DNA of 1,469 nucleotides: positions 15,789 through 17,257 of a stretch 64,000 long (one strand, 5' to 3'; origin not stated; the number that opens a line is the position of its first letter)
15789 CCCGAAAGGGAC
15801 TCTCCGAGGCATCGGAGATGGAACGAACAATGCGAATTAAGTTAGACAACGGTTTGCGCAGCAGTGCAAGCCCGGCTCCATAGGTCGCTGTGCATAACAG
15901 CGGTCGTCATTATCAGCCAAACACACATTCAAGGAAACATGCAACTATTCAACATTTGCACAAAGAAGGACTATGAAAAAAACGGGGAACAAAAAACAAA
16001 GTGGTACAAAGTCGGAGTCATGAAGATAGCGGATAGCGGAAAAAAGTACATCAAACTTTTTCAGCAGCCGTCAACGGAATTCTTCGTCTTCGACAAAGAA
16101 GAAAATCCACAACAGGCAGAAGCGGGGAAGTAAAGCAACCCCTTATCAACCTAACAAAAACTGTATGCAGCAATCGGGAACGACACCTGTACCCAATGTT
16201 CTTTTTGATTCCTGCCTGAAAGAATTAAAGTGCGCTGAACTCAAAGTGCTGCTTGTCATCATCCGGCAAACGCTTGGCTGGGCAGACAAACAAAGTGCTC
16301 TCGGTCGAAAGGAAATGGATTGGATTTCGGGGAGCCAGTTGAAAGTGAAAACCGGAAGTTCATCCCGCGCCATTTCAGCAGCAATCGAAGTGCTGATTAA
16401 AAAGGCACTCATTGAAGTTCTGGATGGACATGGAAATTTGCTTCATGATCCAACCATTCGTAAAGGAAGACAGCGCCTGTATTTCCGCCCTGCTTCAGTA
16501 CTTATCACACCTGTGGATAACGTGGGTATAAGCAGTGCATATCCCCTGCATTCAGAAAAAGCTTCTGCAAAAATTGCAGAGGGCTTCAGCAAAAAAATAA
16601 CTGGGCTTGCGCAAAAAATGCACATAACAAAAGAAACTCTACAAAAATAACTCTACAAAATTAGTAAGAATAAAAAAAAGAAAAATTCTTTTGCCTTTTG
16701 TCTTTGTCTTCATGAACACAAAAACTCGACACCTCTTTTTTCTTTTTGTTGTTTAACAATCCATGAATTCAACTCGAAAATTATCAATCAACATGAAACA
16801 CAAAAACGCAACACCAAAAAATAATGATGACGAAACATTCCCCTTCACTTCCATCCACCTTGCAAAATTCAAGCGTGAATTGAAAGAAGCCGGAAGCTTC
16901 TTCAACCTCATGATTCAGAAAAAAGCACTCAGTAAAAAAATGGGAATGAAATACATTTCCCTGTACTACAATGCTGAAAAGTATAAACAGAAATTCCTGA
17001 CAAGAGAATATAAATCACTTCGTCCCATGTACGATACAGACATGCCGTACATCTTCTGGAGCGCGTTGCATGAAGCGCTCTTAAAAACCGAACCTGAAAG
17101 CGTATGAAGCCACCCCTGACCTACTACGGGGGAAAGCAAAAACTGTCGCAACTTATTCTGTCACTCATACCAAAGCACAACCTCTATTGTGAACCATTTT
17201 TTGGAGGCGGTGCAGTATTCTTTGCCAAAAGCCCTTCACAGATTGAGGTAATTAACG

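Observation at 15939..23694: Mobile-element-derived anti-restriction module (Rep-like, Dam MTase, ArdC, SymE-like) and a decayed tandem duplicate in which ardC was deleted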

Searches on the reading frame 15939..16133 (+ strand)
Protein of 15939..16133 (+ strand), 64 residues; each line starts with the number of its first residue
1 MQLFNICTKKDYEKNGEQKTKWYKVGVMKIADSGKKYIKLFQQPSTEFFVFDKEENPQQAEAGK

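Call 3: search_protein_families(library=pfam, proteins=[window:15939-16133:+], max_evalue=0.01)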
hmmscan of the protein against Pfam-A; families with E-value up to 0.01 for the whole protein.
window:15939-16133:+ (64 aa): 0 families

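Call 11: search_protein_families(library=ncbifam, proteins=[window:15939-16133:+], max_evalue=0.01)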
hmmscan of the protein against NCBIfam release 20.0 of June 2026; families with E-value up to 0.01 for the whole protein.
window:15939-16133:+ (64 aa): 0 families

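Call 12: search_protein_families(library=phrogs, proteins=[window:15939-16133:+], max_evalue=0.01)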
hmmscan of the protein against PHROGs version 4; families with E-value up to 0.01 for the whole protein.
window:15939-16133:+ (64 aa): 0 families

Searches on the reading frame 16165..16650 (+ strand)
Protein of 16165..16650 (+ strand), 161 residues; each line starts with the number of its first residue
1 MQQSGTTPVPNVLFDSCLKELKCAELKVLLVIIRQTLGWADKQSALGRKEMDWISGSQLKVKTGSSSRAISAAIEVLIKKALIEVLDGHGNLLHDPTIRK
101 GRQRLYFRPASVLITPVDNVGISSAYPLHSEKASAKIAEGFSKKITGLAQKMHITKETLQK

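Call 3: search_protein_families(library=pfam, proteins=[window:16165-16650:+], max_evalue=0.01)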
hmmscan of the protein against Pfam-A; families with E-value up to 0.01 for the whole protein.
window:16165-16650:+ (161 aa): 1 family
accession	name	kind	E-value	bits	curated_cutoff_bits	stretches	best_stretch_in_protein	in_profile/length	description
PF04492.19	Phage_rep_O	-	4.8e-07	30.7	28.7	1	4-83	7-79/95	Bacteriophage replication protein O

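Call 11: search_protein_families(library=ncbifam, proteins=[window:16165-16650:+], max_evalue=0.01)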
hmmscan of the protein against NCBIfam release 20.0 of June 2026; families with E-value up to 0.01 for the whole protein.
window:16165-16650:+ (161 aa): 1 family
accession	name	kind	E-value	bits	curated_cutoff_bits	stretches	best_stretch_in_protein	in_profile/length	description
TIGR01610.1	phage_O_Nterm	equivalog_domain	4e-06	27.2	45.5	1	3-84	4-78/95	phage replication protein O, N-terminal domain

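Call 12: search_protein_families(library=phrogs, proteins=[window:16165-16650:+], max_evalue=0.01)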
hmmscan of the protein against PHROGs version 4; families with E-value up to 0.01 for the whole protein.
window:16165-16650:+ (161 aa): 7 families
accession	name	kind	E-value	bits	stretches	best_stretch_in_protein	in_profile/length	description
phrog_678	-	DNA, RNA and nucleotide metabolism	6.8e-14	53.2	1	5-85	31-117/346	replication initiation O-like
phrog_18020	-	DNA, RNA and nucleotide metabolism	3.1e-10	41.3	1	7-85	15-86/248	replication initiation O-like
phrog_2365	-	DNA, RNA and nucleotide metabolism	2.2e-09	38.7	1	9-83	32-99/232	replication initiation O-like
phrog_277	-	DNA, RNA and nucleotide metabolism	2.6e-08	34.5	1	16-83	40-99/318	replication initiation O-like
phrog_345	-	DNA, RNA and nucleotide metabolism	0.00065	20.5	1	4-85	25-99/297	replication initiation O-like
phrog_21732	-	unknown function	0.0064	16.9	1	9-85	11-79/360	-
phrog_5810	-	DNA, RNA and nucleotide metabolism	0.0069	17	0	18-88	12-74/268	replication initiation protein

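Call 32: find_related_loci(query=window:16165-16650:+, collection=viral_contigs, flank=10000)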
Query window:16165-16650:+ (161 aa) in viral_contigs; peptide patterns used: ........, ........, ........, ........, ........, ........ (x = any residue, [..] = any of these).
9 stretches matched a pattern, but none encodes a relative of the query by tblastn (E <= 1e-3).

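Call 109: search_dna_similar(query=window:16165-16650:+, collection=plasmids, mode=protein, max_rows=10)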
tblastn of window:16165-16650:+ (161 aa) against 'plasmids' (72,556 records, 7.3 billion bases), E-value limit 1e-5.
No match.

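Call 110: search_dna_similar(query=window:16165-16650:+, collection=phages, mode=protein, max_rows=10)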
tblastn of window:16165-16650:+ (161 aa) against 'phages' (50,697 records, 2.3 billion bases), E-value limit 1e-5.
Records with a match: 2; places in all: 2; records where one place covers at least 80% of the query: 0.
Best place of each record, by identity: <60% 2.
By first word of the organism name: Pasteurella 2.
By host as written in the record: Pasteurella multocida Past3 1; Pasteurella multocida 1.
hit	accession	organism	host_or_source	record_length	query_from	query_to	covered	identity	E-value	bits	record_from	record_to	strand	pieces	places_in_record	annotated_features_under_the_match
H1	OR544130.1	Pasteurella phage Pmp13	Pasteurella multocida Past3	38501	9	91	52%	38.6%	4e-7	54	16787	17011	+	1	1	replication initiation O-like protein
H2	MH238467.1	Pasteurella phage Pm86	Pasteurella multocida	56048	9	91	52%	38.6%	6e-7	54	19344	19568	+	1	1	replication protein O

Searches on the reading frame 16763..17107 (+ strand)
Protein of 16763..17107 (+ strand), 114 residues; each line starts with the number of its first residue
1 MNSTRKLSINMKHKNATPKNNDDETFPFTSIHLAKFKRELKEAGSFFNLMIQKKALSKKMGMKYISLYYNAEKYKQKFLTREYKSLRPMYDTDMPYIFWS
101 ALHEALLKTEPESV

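Call 3: search_protein_families(library=pfam, proteins=[window:16763-17107:+], max_evalue=0.01)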
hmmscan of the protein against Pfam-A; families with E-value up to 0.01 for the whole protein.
window:16763-17107:+ (114 aa): 0 families

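Call 11: search_protein_families(library=ncbifam, proteins=[window:16763-17107:+], max_evalue=0.01)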
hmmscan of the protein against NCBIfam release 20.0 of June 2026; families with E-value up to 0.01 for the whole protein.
window:16763-17107:+ (114 aa): 0 families

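Call 12: search_protein_families(library=phrogs, proteins=[window:16763-17107:+], max_evalue=0.01)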
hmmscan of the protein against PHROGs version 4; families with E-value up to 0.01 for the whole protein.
window:16763-17107:+ (114 aa): 0 families

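Call 38: find_homologous_proteins(query=window:16763-17107:+, max_evalue=0.001)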
Query window:16763-17107:+ (114 aa): 12 proteins with E <= 0.001 among 13 candidates.
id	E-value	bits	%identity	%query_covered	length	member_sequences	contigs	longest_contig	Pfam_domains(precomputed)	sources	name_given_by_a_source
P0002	2.1e-62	226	100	91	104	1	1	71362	-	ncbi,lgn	-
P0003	8.5e-31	124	67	79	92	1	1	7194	-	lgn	-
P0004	2.6e-30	123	62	80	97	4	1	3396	-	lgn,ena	-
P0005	3.3e-30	122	64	78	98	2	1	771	-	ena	-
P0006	4.3e-30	122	62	76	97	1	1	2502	-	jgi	jgi:hypothetical protein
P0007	8.8e-30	121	61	82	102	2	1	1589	-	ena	-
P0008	1.2e-26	111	65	73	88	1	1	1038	-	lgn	-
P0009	1.2e-26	111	55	84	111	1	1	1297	-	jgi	jgi:hypothetical protein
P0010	3.7e-26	109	58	78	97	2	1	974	-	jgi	jgi:hypothetical protein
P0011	1.6e-23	101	55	80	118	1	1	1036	-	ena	-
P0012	1.6e-23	101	52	83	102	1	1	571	-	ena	-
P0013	7.0e-23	99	64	65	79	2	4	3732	-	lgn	-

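Call 105: predict_structure(alignment_id=A10)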
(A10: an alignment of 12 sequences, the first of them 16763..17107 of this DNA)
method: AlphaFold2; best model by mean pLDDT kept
length: 114 residues; sequences in the alignment: 12
mean_pLDDT: 60.3   pTM: 0.48
mean pLDDT of the five models: 60.3, 58.4, 56.5, 56.1, 55.3
residues with pLDDT >= 90: 0; 70-90: 43; 50-70: 32; < 50: 39
segments of 3 or more residues with pLDDT < 50: 1-26, 82-84, 86-92, 112-114
pLDDT, mean of each block of 10 residues (from residue 1): 39 34 50 80 84 78 64 58 48 61 73 45
secondary structure, 60 per line:
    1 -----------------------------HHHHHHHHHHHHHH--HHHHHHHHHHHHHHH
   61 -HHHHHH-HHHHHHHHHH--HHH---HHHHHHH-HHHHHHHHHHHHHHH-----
elements in order: H30-43 H46-60 H62-67 H69-78 H87-93 H95-109
